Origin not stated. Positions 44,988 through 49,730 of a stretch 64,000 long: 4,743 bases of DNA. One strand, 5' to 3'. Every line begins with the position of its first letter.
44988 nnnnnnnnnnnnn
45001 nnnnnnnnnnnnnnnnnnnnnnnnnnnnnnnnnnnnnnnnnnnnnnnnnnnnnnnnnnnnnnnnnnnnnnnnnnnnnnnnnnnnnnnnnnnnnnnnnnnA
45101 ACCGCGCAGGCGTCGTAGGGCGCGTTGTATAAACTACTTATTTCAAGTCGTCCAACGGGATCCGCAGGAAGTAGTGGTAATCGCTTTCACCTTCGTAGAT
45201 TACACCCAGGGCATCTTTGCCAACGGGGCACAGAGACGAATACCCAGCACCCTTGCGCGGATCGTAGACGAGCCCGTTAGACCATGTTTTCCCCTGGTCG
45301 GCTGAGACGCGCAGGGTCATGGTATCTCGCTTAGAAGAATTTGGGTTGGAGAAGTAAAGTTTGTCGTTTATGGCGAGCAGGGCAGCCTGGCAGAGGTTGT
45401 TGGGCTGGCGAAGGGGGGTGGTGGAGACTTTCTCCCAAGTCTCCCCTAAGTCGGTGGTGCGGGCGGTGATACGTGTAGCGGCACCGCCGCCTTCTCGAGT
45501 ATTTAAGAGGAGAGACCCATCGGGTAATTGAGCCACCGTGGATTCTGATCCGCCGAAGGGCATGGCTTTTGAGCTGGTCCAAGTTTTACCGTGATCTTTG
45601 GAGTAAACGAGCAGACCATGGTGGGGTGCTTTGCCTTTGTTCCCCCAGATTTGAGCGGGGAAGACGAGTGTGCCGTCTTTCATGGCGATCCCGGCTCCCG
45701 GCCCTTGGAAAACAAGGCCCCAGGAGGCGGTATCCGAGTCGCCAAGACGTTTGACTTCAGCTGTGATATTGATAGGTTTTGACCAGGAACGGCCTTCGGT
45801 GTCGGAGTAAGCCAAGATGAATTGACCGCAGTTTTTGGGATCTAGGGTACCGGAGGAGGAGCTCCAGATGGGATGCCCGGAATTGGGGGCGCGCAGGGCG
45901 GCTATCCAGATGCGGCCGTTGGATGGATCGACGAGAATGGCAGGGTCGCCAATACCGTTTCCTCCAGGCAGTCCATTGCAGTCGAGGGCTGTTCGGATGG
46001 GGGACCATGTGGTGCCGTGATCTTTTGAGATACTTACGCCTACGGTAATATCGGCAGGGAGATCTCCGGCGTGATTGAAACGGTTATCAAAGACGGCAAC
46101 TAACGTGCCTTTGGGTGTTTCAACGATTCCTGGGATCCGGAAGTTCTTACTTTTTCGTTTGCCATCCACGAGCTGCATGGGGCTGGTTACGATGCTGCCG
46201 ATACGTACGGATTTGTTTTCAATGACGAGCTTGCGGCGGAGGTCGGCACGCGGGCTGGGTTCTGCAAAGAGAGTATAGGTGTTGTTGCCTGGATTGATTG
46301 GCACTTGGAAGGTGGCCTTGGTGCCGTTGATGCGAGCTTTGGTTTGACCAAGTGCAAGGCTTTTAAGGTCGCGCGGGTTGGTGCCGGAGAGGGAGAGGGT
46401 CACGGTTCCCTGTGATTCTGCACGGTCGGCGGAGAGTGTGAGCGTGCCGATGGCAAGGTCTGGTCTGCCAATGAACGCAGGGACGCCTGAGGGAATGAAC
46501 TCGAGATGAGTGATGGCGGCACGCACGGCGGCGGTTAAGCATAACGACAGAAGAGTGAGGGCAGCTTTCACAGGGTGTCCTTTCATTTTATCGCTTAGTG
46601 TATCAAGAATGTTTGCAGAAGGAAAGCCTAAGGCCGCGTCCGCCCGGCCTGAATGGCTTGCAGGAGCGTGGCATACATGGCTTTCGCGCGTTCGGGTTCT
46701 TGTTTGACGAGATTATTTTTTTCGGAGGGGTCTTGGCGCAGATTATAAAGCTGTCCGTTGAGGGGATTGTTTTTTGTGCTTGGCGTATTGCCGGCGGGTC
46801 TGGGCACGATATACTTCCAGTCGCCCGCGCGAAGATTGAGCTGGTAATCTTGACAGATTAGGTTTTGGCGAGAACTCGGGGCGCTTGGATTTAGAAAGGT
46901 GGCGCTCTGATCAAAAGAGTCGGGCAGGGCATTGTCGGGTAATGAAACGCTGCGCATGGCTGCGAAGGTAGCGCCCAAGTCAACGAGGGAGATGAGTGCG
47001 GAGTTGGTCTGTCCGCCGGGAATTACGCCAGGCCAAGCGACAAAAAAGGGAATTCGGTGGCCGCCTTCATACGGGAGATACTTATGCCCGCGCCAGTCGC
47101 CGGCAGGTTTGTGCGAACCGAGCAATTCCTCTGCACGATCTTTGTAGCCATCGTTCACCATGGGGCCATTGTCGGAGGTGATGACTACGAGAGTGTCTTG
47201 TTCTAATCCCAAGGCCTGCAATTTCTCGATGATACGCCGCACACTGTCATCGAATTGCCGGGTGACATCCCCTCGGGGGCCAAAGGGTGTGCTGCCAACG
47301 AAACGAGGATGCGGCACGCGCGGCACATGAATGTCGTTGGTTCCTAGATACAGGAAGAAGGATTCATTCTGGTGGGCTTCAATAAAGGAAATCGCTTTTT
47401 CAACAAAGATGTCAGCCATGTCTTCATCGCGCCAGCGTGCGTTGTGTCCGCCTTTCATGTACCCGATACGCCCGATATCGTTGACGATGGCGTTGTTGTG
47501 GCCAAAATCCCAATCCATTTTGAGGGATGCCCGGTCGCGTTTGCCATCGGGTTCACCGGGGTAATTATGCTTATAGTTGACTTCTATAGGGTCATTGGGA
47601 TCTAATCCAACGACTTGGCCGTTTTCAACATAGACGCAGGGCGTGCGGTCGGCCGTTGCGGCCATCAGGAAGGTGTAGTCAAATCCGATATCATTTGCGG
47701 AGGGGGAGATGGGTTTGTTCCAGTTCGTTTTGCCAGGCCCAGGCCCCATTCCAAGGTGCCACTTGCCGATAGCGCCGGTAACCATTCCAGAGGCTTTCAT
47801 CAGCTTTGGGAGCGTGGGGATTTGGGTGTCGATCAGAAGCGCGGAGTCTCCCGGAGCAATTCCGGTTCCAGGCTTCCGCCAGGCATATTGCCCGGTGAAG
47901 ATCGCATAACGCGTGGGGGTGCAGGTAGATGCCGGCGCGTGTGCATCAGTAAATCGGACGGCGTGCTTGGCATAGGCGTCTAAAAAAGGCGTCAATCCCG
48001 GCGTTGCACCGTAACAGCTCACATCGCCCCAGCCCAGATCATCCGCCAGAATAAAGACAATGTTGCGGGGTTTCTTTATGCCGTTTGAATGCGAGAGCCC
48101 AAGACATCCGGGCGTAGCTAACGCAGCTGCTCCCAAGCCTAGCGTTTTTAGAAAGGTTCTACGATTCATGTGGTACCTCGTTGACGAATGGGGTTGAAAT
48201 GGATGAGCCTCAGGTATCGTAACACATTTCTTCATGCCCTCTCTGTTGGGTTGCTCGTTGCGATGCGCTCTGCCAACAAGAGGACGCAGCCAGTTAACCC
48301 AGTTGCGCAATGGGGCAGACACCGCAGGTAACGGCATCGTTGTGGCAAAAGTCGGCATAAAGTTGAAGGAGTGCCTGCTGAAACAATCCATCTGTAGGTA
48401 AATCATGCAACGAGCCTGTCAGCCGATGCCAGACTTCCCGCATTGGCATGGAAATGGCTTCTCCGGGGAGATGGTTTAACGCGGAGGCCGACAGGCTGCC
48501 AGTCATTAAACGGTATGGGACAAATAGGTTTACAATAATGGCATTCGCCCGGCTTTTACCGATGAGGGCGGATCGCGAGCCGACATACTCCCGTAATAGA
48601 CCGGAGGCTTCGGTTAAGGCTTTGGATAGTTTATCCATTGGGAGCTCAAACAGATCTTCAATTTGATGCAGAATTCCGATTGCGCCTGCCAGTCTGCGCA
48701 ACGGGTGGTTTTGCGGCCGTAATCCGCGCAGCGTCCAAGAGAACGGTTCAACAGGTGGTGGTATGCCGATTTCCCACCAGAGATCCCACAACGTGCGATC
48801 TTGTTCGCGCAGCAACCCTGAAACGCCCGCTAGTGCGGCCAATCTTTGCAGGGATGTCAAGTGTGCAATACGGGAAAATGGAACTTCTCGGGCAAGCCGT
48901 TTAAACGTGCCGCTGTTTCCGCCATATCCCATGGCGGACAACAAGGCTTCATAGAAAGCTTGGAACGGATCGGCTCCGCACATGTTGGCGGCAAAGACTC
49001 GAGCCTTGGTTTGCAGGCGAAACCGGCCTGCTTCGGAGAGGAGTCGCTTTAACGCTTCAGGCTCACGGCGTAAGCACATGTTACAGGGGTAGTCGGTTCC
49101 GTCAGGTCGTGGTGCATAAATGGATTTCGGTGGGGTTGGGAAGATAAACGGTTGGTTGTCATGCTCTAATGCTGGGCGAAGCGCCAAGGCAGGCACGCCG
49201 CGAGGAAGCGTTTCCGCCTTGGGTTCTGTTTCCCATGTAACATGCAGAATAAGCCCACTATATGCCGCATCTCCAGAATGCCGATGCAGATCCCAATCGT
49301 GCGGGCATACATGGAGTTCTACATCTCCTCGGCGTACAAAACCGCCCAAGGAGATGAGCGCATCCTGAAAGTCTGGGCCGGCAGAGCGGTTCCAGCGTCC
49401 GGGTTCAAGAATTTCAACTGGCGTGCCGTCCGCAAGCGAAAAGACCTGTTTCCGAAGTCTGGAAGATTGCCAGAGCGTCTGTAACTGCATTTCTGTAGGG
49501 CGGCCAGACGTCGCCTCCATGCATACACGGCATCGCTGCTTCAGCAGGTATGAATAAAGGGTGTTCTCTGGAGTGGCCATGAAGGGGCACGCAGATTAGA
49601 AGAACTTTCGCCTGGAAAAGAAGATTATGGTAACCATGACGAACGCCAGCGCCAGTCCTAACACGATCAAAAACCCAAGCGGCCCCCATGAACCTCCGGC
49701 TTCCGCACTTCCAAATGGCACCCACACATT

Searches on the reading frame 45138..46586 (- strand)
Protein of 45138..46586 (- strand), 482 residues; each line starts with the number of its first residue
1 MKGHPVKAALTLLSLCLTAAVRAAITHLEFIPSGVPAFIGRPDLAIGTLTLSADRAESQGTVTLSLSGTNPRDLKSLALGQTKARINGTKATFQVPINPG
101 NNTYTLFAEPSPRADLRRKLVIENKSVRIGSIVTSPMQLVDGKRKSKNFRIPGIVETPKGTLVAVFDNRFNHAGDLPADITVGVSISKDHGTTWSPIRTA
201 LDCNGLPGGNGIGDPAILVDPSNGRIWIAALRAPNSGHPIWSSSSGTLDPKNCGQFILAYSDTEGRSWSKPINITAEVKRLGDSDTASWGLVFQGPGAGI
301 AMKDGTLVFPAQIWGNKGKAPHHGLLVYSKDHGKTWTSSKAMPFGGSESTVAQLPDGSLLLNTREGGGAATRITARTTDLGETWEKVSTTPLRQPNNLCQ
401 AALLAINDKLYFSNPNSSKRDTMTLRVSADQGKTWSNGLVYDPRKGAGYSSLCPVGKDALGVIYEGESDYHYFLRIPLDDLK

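Call 3: search_protein_families(library=pfam, proteins=[window:45138-46586:-], max_evalue=0.01)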
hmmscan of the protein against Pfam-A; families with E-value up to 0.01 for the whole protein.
window:45138-46586:- (482 aa): 6 families
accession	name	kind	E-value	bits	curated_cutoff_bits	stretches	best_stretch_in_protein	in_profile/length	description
PF13088.12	BNR_2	-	2.7e-29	102.8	31.4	1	178-453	16-268/277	BNR repeat-like domain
PF13859.12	BNR_3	-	9e-24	84.9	27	1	151-453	1-291/308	BNR repeat-like domain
PF24316.1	Tli3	-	5.3e-10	40.2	27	0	289-348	47-113/129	T6SS Tli3 immunity protein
PF02012.26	BNR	-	1.3e-09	37.1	27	0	328-337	2-11/12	BNR/Asp-box repeat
PF15902.12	Sortilin-Vps10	-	8.2e-05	22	33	1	326-437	3-111/446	Sortilin, neurotensin receptor 3,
PF21471.3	Reelin_subrepeat-B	-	0.00016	21.9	27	0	415-443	52-80/127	Reelin subrepeat B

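Call 4: search_protein_families(library=ncbifam, proteins=[window:45138-46586:-], max_evalue=0.01)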
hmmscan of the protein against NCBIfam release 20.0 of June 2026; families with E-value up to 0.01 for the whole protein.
window:45138-46586:- (482 aa): 2 families
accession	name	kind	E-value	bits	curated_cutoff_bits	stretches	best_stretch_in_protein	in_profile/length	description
NF052328.1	NeuramTDE0471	equivalog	4.9e-12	45.3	900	1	146-370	137-354/538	neuraminidase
NF045728.1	glycosyl_F510_1955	equivalog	6e-05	22.4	175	1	324-437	116-212/246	F510_1955 family glycosylhydrolase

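Call 45: search_protein_families(library=padloc, proteins=[window:45138-46586:-], max_evalue=0.001)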
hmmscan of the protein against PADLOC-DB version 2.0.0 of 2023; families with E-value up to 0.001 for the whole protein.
window:45138-46586:- (482 aa): 0 families

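Call 55: find_homologous_proteins(query=window:45138-46571:-, max_evalue=1e-10)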
Query window:45138-46571:- (477 aa): 1394 proteins with E <= 1e-10 among 8000 candidates; the best 120 are listed.
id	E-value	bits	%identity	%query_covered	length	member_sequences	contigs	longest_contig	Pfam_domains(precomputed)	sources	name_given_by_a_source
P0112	0.0e+0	1086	100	100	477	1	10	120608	PF13859.13,PF24316.2,PF02012.27,PF13088.13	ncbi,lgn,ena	-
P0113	1.4e-244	830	76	100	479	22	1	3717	PF13859.13,PF24316.2,PF21471.4,PF02012.27,PF13088.13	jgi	-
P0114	8.1e-239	811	77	96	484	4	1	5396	PF13859.13,PF24316.2,PF21471.4,PF02012.27,PF13088.13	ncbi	-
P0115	3.8e-238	809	75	100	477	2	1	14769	PF13859.13,PF24316.2,PF21471.4,PF02012.27,PF13088.13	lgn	-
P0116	5.9e-224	762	70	100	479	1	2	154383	PF13859.13,PF24316.2,PF02012.27,PF13088.13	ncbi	-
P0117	8.5e-223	758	71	100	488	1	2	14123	PF13859.13,PF24316.2,PF02012.27,PF13088.13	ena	-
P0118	6.8e-222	755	69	100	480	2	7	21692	PF13859.13,PF24316.2,PF02012.27,PF13088.13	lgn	-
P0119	2.1e-221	754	69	100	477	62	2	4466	PF13859.13,PF24316.2,PF02012.27,PF13088.13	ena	-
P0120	2.7e-221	753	70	99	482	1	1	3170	PF13859.13,PF24316.2,PF21471.4,PF02012.27,PF15902.13,PF13088.13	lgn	-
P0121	4.5e-221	753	70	100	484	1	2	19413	PF13859.13,PF24316.2,PF21471.4,PF02012.27,PF13088.13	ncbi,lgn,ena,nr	ncbi:MAG: exo-alpha-sialidase [Kiritimatiellae bacterium]|nr:exo-alpha-sialidase [Kiritimatiellia ba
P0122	1.4e-220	751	70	100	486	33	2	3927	PF13859.13,PF24316.2,PF02012.27,PF13088.13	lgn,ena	-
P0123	2.3e-220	750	71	96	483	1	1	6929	PF13859.13,PF24316.2,PF21471.4,PF02012.27,PF13088.13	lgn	-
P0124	3.9e-220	750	70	100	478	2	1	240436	PF13859.13,PF24316.2,PF21471.4,PF02012.27,PF13088.13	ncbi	-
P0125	7.7e-218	742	70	96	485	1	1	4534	PF13859.13,PF24316.2,PF02012.27,PF15902.13,PF13088.13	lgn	-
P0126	1.3e-217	741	69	100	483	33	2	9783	PF13859.13,PF24316.2,PF13810.13,PF02012.27,PF13088.13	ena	-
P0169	1.1e-149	517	52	100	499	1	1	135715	PF13859.13,PF24316.2,PF02012.27,PF13088.13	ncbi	-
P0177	3.3e-128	446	52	94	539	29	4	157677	PF13859.13,PF24316.2,PF14873.12,PF02012.27,PF15902.13,PF03174.20,PF13088.13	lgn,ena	-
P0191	2.0e-122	427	49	94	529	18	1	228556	PF13859.13,PF24316.2,PF14873.12,PF21471.4,PF02012.27,PF15902.13,PF13088.13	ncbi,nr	ncbi:MAG: exo-alpha-sialidase [Opitutales bacterium]|nr:exo-alpha-sialidase [Opitutales bacterium]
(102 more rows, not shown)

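Call 56: find_encoding_contigs(protein=P0169, flank=3500, max_places=1)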
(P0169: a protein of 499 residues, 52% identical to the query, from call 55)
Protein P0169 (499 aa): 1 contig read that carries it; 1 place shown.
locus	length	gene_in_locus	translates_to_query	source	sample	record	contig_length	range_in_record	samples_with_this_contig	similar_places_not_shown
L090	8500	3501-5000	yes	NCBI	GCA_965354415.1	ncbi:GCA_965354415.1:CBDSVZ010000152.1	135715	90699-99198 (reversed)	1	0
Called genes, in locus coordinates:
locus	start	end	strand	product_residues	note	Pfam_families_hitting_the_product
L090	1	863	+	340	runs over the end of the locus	PF00318:Ribosomal_S2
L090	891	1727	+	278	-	PF00889:EF_TS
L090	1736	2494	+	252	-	PF00696:AA_kinase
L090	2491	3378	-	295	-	PF02311:AraC_binding (weak), PF12833:HTH_18, PF00165:HTH_AraC (weak)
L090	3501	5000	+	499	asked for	PF02012:BNR (faint), PF24316:Tli3 (faint), PF13088:BNR_2, PF13859:BNR_3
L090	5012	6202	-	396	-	PF13173:AAA_14, PF13635:DUF4143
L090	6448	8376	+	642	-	PF18951:DUF5695 (faint)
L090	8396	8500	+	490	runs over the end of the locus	PF13306:LRR_5, PF13855:LRR_8 (faint), PF13306:LRR_5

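Call 57: find_encoding_contigs(protein=P0177, flank=3500, max_places=1)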
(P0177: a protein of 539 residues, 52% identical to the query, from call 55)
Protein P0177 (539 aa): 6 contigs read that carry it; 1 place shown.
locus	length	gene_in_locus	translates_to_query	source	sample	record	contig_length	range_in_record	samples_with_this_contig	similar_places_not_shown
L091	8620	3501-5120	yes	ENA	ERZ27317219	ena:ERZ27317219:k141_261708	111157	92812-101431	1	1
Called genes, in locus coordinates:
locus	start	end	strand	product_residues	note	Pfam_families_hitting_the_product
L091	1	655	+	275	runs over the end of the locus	-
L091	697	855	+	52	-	-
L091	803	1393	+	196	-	PF00383:dCMP_cyt_deam_1, PF14437:MafB19-deam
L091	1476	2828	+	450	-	-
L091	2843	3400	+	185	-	PF02622:DUF179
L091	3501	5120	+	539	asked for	PF14873:BNR_assoc_N, PF13859:BNR_3, PF24316:Tli3 (faint), PF02012:BNR (faint), PF03174:CHB_HEX_C (faint), PF13088:BNR_2, PF15902:Sortilin-Vps10 (weak)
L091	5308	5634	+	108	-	PF13366:PDDEXK_3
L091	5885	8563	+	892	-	PF00270:DEAD, PF00271:Helicase_C, PF21010:HA2_C, PF08482:HrpB_C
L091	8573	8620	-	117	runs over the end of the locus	PF00462:Glutaredoxin, PF03960:ArsC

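Call 58: find_encoding_contigs(protein=P0191, flank=3500, max_places=1)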
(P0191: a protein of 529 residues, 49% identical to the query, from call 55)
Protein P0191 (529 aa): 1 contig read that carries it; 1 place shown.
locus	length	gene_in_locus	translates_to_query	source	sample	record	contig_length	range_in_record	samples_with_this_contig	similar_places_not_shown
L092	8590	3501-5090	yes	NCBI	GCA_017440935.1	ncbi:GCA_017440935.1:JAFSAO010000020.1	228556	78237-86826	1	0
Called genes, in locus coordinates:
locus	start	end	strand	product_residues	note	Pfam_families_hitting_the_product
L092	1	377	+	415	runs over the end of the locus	PF00180:Iso_dh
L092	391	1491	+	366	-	PF00180:Iso_dh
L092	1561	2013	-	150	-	PF09917:DUF2147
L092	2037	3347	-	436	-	PF00696:AA_kinase, PF13420:Acetyltransf_4 (faint), PF00583:Acetyltransf_1, PF13673:Acetyltransf_10 (weak), PF13508:Acetyltransf_7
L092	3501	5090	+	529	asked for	PF14873:BNR_assoc_N, PF13088:BNR_2, PF13859:BNR_3, PF21471:Reelin_subrepeat-B (faint), PF24316:Tli3 (faint), PF02012:BNR (faint), PF15902:Sortilin-Vps10 (weak)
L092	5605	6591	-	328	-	PF03601:Cons_hypoth698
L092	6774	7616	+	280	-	-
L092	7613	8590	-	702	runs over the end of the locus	PF00270:DEAD (faint), PF06733:DEAD_2 (weak), PF13307:Helicase_C_2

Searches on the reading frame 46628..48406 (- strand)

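Call 3: search_protein_families(library=pfam, proteins=[window:46628-48406:-], max_evalue=0.01)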
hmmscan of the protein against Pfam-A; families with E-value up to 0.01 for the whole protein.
window:46628-48406:- (592 aa): 4 families
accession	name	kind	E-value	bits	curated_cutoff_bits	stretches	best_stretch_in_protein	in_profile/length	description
PF00884.28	Sulfatase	-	5.8e-48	164.2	25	1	114-482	1-296/301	Sulfatase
PF16347.10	SGSH_C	-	4.2e-07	30.7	29.3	1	442-571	8-136/154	N-sulphoglucosamine sulphohydrolase, C-terminal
PF01663.27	Phosphodiest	-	6.5e-05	23.1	23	0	380-415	186-221/342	Type I phosphodiesterase / nucleotide pyrophosphatase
PF10518.14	TAT_signal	-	7.6e-05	22.9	22.7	1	79-99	1-21/21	TAT (twin-arginine translocation) pathway signal sequence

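Call 45: search_protein_families(library=padloc, proteins=[window:46628-48169:-], max_evalue=0.001)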
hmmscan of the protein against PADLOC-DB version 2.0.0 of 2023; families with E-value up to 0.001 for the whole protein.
window:46628-48169:- (513 aa): 0 families

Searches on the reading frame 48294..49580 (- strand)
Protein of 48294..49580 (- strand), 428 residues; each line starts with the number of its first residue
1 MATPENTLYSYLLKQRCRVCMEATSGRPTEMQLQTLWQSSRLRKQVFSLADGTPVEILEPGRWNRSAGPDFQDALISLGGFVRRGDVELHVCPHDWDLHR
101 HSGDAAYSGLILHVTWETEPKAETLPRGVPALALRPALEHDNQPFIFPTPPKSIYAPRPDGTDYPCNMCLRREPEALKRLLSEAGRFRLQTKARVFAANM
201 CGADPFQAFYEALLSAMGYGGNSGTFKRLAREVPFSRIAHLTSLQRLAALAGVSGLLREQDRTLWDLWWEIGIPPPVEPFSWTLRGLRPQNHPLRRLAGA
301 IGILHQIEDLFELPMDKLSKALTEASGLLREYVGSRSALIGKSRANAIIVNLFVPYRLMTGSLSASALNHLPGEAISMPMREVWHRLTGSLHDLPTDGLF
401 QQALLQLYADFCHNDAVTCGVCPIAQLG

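Call 3: search_protein_families(library=pfam, proteins=[window:48294-49580:-], max_evalue=0.01)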
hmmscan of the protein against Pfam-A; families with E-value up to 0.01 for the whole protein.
window:48294-49580:- (428 aa): 1 family
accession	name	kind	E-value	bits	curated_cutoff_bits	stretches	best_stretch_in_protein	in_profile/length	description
PF11013.13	DUF2851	-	3.8e-45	155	25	1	30-318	1-295/375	Protein of unknown function (DUF2851)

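Call 45: search_protein_families(library=padloc, proteins=[window:48294-49580:-], max_evalue=0.001)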
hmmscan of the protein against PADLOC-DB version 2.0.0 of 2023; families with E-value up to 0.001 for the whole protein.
window:48294-49580:- (428 aa): 0 families
